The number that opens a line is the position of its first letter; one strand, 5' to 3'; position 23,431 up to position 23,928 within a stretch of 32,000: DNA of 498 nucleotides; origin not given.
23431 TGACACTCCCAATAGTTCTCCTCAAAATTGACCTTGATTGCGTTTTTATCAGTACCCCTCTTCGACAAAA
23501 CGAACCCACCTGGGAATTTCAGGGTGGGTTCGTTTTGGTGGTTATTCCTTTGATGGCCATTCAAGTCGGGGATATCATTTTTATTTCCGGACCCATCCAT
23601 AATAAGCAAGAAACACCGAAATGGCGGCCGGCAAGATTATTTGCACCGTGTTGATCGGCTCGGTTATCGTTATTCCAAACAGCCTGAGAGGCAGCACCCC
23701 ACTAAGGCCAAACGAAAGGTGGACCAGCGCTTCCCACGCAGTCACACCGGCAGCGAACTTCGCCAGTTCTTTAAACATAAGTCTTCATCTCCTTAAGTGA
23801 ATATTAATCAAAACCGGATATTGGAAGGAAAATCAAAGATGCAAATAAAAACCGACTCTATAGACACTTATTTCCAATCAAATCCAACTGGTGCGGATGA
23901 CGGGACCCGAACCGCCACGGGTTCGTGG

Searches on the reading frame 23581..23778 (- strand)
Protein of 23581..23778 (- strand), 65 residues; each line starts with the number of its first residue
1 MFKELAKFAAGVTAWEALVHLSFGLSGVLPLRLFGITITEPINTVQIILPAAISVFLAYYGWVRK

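Call 11: find_encoding_contigs(protein=window:23581-23778:-, flank=3000, max_places=10)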
Protein window:23581-23778:- (65 aa): 2 contigs read that carry it; 2 places shown.
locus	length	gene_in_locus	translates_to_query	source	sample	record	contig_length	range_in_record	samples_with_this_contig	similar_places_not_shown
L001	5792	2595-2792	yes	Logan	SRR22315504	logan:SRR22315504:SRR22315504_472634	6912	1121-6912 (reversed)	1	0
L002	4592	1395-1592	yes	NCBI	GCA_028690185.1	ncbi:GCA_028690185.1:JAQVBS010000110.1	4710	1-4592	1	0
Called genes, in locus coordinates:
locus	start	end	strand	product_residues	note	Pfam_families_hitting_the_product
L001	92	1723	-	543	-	PF12892:FctA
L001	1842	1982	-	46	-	-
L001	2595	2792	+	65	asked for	-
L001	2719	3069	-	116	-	-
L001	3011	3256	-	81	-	-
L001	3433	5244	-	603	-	PF12051:DUF3533, PF12698:ABC2_membrane_3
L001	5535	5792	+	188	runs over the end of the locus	PF00440:TetR_N, PF14278:TetR_C_8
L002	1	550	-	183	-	?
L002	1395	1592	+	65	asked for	-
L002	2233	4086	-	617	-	PF12051:DUF3533, PF12698:ABC2_membrane_3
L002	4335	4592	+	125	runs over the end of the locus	PF00440:TetR_N, PF14278:TetR_C_8 (weak)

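Call 14: search_protein_families(library=pfam, proteins=[window:23581-23778:-], max_evalue=1)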
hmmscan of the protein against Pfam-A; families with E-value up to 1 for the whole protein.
window:23581-23778:- (65 aa): 0 families

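Call 20: find_homologous_proteins(query=window:23581-23778:-, max_evalue=0.001)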
Query window:23581-23778:- (65 aa): 11 proteins with E <= 0.001 among 11 candidates.
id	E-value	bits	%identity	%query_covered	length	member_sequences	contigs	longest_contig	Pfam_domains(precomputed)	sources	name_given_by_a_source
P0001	1.4e-32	128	95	100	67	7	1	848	-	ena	-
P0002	4.0e-31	123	88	100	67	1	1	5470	-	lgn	-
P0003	1.5e-30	121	88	100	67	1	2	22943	-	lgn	-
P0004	1.7e-25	105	75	97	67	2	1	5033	-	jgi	jgi:hypothetical protein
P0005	2.6e-21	92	68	97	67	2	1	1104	-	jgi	jgi:hypothetical protein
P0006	1.5e-20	90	65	100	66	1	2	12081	-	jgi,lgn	-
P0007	2.7e-20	89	69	95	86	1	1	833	-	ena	-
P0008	8.5e-20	87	69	100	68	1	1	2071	-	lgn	-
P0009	3.1e-19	86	68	100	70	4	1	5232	-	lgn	-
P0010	4.7e-18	82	60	100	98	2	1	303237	-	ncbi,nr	ncbi:MAG: hypothetical protein IPL43_06620 [Micropruina sp.]|nr:hypothetical protein [Micropruina sp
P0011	2.8e-16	76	58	100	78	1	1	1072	-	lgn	-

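Call 21: find_encoding_contigs(protein=P0003, flank=3000, max_places=3)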
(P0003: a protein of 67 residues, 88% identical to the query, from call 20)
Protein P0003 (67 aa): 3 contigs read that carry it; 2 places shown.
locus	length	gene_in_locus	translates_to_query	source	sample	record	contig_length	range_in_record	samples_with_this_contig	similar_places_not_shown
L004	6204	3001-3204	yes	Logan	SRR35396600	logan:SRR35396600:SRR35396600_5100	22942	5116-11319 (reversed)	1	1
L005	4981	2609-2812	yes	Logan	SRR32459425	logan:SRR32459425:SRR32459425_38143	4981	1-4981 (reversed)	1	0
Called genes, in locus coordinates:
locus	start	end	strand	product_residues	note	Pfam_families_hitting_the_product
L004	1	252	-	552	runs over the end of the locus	PF12892:FctA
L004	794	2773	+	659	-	PF00456:Transketolase_N, PF02779:Transket_pyr, PF02780:Transketolase_C (weak), PF22613:Transketolase_C_1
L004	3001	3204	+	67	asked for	-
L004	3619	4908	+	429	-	PF06347:SH3_4, PF08239:SH3_3, PF06347:SH3_4 (weak), PF08239:SH3_3, PF01520:Amidase_3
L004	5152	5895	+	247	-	PF02661:Fic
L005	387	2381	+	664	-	PF00456:Transketolase_N, PF02779:Transket_pyr, PF02780:Transketolase_C (weak), PF22613:Transketolase_C_1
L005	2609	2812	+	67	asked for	-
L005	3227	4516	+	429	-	PF06347:SH3_4, PF08239:SH3_3, PF06347:SH3_4 (weak), PF08239:SH3_3, PF01520:Amidase_3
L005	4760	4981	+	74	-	?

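Call 22: find_encoding_contigs(protein=P0002, flank=3000, max_places=3)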
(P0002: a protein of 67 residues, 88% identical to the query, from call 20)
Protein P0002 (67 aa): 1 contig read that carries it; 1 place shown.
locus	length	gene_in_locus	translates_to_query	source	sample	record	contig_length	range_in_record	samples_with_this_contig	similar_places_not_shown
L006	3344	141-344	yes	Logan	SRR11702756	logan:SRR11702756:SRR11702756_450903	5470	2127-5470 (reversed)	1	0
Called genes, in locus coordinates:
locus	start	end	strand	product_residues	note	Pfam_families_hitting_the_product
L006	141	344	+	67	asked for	-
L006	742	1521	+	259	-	PF06347:SH3_4, PF08239:SH3_3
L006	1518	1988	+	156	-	PF01520:Amidase_3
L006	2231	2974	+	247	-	PF02661:Fic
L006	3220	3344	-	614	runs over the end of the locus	PF12051:DUF3533 (weak), PF12698:ABC2_membrane_3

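Call 23: find_encoding_contigs(protein=P0004, flank=3000, max_places=3)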
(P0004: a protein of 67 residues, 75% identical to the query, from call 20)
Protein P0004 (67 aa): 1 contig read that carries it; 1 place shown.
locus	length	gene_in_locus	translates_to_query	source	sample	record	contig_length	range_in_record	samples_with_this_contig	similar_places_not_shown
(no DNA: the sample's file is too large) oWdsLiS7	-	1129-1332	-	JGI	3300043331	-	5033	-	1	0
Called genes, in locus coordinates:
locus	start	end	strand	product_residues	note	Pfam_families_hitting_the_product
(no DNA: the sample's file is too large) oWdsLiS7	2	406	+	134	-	?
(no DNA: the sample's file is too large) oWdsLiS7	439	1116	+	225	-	PF04463:2-thiour_desulf (faint)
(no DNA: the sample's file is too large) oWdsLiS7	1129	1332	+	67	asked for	-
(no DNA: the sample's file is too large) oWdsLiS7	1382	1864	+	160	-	PF14376:Haem_bd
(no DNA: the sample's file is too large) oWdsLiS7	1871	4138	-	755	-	PF00122:E1-E2_ATPase, PF00702:Hydrolase, PF13246:Cation_ATPase, PF08282:Hydrolase_3 (faint), PF12710:HAD (weak), PF00689:Cation_ATPase_C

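Call 24: find_encoding_contigs(protein=P0006, flank=3000, max_places=3)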
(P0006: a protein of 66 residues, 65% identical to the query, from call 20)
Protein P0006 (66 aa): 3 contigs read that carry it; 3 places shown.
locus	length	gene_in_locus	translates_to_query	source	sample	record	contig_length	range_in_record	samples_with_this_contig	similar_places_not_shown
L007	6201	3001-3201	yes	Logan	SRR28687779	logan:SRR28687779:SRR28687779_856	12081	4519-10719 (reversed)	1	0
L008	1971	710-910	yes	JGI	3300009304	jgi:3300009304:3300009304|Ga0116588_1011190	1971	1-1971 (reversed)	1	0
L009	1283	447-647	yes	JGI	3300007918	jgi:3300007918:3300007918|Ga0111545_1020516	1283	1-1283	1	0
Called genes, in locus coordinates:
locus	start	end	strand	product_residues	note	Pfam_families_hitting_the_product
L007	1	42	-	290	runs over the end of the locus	PF04239:DUF421, PF07870:DUF1657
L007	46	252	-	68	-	PF07870:DUF1657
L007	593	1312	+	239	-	PF20730:YetF_N (weak), PF04239:DUF421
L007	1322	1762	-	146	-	PF04657:DMT_YdcZ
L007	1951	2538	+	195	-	PF09997:DUF2238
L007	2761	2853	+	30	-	-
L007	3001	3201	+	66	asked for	-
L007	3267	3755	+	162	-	PF09537:DUF2383 (faint), PF07875:Coat_F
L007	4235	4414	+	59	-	-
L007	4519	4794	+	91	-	PF03734:YkuD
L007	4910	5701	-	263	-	-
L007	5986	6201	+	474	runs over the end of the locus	PF01225:Mur_ligase, PF08245:Mur_ligase_M, PF02875:Mur_ligase_C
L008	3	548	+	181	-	?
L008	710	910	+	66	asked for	-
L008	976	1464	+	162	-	PF09537:DUF2383 (faint), PF07875:Coat_F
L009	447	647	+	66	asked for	-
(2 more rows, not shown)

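Call 34: find_related_loci(query=A4, collection=genome_contigs, flank=6000)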
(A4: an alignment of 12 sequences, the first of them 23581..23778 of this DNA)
Query A4 (65 aa) in genome_contigs; peptide patterns used: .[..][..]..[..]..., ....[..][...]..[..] (x = any residue, [..] = any of these).
49 stretches matched a pattern; 23 encode a relative of the query (tblastn E <= 1e-3); 23 distinct loci.
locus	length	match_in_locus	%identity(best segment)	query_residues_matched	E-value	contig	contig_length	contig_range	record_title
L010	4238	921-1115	97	1-65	2e-38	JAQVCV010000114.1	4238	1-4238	MAG: Bacteroidales bacterium isolate STD2_97 NODE_96476_length_4238_cov_4.603016_Sandtown_D2, whole genome shotgun seque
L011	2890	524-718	69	1-65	4e-26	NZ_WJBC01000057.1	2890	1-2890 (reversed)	Acetobacterium fimetarium strain DSM 8238 NODE_57_length_2890_cov_11.979, whole genome shotgun sequence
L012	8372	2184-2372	68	2-64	8e-26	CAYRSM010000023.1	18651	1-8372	MAG TPA_asm: uncultured archaeon isolate SRP093762_co1_53 genome assembly, contig: NODE_1779_length_18651_cov_8.713379,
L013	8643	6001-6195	69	1-65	7e-26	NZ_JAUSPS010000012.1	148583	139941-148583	MAG: Acetobacterium sp. isolate E21_metabat.bin.92 E21_k141_192673, whole genome shotgun sequence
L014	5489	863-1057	66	1-65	1e-25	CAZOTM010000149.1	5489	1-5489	MAG TPA_asm: uncultured Clostridiaceae bacterium isolate SRP090828_co4_61 genome assembly, contig: NODE_7209_length_5489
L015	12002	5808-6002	68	1-65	5e-25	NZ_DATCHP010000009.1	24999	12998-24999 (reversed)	MAG: Acetobacterium sp. isolate SMAG_U7836 k141_588140, whole genome shotgun sequence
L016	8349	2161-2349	63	3-65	9e-25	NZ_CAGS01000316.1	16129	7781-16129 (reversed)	Nitrolancea hollandica Lb, whole genome shotgun sequence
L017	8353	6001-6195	68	1-65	1e-24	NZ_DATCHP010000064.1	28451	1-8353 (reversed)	MAG: Acetobacterium sp. isolate SMAG_U7836 k141_356707, whole genome shotgun sequence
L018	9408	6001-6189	62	3-65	4e-24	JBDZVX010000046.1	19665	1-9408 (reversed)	MAG: Thermomicrobia bacterium isolate PE_soil7 NODE_758_length_19665, whole genome shotgun sequence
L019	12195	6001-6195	60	1-65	2e-23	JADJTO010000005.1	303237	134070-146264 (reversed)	MAG: Micropruina sp. isolate Hirt_18-Q3-R61-65_BAT3C.320 tig00009799-10-3032970, whole genome shotgun sequence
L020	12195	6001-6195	58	1-65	4e-22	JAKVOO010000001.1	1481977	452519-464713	MAG: Bacilli bacterium isolate UW_MP_BACIL2_1 Ga0455828_0005, whole genome shotgun sequence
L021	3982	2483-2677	58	1-65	4e-22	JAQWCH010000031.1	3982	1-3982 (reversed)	MAG: Bacilli bacterium isolate STF2_239 NODE_90576_length_3982_cov_8.614008_Sandtown_F2, whole genome shotgun sequence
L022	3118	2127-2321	58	1-65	4e-22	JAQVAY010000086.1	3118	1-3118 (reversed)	MAG: Bacilli bacterium isolate STD2_52 NODE_157593_length_3118_cov_33.499164_Sandtown_D2, whole genome shotgun sequence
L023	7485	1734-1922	56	3-65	2e-20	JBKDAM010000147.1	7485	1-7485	MAG: Chitinophagales bacterium isolate samp_2079_VAMB_660 samp_2079_637300, whole genome shotgun sequence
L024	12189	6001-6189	52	3-65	2e-20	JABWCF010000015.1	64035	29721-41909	MAG: Flavobacteriales bacterium isolate MAG_49 scaffold_347, whole genome shotgun sequence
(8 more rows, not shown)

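Call 40: search_protein_families(library=pfam, proteins=[L004:3619-4905:+, L004:3001-3201:+, L004:5152-5892:+], max_evalue=0.001)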
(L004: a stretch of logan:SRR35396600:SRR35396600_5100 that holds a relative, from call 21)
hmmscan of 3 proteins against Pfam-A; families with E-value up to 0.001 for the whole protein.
L004:3619-4905:+ (429 aa): 4 families
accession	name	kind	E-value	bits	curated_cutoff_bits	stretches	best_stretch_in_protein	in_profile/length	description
PF01520.23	Amidase_3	-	6.2e-38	131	27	1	224-423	1-173/174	N-acetylmuramoyl-L-alanine amidase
PF08239.17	SH3_3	-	1.4e-26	92.8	27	2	163-212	2-53/54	Bacterial SH3 domain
PF06347.19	SH3_4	-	1.8e-16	60.1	24.1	2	75-123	3-52/56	Bacterial SH3 domain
PF18348.7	SH3_16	-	0.00049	20.3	25.8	0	166-209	1-46/49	Bacterial dipeptidyl-peptidase Sh3 domain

L004:3001-3201:+ (67 aa): 0 families

L004:5152-5892:+ (247 aa): 1 family
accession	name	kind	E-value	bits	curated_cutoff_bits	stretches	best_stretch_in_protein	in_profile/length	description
PF02661.23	Fic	-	2.6e-12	47.9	24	1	86-181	2-93/93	Fic/DOC family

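Call 50: search_protein_families(library=phrogs, proteins=[window:23581-23778:-, L004:3619-4905:+, L004:5152-5892:+], max_evalue=0.01)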
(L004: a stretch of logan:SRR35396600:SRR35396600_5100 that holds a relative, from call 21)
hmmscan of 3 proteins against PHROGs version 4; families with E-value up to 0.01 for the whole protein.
window:23581-23778:- (65 aa): 0 families

L004:3619-4905:+ (429 aa): 6 families
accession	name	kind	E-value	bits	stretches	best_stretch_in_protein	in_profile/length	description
phrog_435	-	lysis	3.2e-17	63.7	1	214-428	105-287/556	endolysin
phrog_1794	-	lysis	2.5e-16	61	2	149-215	264-330/336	amidase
phrog_2459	-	unknown function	8.8e-12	46.5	1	159-214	45-99/171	-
phrog_2742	-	lysis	1.4e-06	29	1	253-427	18-182/318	endolysin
phrog_18955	-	unknown function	7.9e-05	22.4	1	156-232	209-277/483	-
phrog_1309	-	lysis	0.00014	22.3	0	156-203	335-384/410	endolysin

L004:5152-5892:+ (247 aa): 5 families
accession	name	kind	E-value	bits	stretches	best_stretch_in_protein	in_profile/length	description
phrog_11900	-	unknown function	4.5e-47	161.5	1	12-230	4-228/230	-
phrog_5978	-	unknown function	2.6e-20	73.9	1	13-185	44-222/364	-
phrog_23170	-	unknown function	3.3e-05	24.6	1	71-182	27-142/191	-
phrog_29649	-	unknown function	4.6e-05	24.4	1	14-59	4-47/78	-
phrog_19789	-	unknown function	0.0092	16.7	0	52-99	21-68/184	-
